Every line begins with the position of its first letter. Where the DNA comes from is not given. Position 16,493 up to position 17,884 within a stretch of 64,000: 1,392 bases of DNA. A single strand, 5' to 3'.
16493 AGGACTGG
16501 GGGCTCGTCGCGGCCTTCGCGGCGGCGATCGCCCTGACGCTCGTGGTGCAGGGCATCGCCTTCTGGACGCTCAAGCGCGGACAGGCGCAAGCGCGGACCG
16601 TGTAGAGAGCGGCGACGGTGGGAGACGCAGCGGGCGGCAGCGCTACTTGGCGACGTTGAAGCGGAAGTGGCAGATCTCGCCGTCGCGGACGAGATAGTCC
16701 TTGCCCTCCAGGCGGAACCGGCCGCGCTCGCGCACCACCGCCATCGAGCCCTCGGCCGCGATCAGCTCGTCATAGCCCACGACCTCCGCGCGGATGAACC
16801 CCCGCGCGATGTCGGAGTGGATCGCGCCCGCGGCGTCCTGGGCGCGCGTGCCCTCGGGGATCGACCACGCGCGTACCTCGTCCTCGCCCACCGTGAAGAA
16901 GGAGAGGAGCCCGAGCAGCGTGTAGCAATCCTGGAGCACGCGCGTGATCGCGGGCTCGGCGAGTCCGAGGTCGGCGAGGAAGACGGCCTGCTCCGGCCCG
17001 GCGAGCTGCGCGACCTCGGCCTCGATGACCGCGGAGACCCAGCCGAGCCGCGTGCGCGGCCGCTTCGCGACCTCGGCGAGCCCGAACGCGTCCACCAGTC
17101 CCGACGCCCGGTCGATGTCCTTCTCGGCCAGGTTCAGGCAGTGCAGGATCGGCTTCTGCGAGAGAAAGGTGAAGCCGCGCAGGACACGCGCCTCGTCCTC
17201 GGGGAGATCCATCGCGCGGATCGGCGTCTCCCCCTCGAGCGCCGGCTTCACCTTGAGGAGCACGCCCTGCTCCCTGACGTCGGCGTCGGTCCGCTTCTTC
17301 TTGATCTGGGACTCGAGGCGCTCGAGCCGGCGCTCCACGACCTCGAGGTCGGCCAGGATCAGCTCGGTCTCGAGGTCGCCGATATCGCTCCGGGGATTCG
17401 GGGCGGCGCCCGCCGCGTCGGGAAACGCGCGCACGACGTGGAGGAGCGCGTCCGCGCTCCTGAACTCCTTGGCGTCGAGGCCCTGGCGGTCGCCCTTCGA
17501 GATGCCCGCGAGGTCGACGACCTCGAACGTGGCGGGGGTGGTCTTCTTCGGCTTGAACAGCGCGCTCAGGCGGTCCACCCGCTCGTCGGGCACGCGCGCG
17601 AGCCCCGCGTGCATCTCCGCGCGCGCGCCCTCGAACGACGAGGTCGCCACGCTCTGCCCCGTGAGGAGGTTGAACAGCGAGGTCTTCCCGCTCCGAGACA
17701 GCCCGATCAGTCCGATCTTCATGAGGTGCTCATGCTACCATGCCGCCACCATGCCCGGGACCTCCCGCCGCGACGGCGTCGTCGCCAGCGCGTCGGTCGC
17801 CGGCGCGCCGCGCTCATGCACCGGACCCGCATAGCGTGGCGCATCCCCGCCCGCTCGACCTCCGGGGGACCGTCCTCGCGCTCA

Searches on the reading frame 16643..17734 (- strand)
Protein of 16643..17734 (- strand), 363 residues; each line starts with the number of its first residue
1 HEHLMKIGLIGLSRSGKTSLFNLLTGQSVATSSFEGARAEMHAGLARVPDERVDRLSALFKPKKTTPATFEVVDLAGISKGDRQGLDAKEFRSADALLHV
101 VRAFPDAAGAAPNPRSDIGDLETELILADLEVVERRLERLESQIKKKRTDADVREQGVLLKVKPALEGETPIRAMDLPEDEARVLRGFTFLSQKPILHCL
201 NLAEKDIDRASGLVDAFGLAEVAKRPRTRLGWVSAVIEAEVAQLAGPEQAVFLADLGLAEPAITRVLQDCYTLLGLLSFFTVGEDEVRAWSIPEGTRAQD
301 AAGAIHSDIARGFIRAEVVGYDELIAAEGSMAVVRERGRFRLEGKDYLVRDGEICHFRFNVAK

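Call 70: search_protein_families(library=pfam, proteins=[window:16643-17734:-], max_evalue=0.00001)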
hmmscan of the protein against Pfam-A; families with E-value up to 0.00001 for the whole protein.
window:16643-17734:- (363 aa): 2 families
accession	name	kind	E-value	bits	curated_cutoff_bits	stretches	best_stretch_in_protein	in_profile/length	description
PF06071.19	YchF-GTPase_C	-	6.8e-34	116.3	27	1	276-360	1-84/84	Protein of unknown function (DUF933)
PF01926.29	MMR_HSR1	-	1.2e-08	35.5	21.9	1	6-108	1-86/113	50S ribosome-binding GTPase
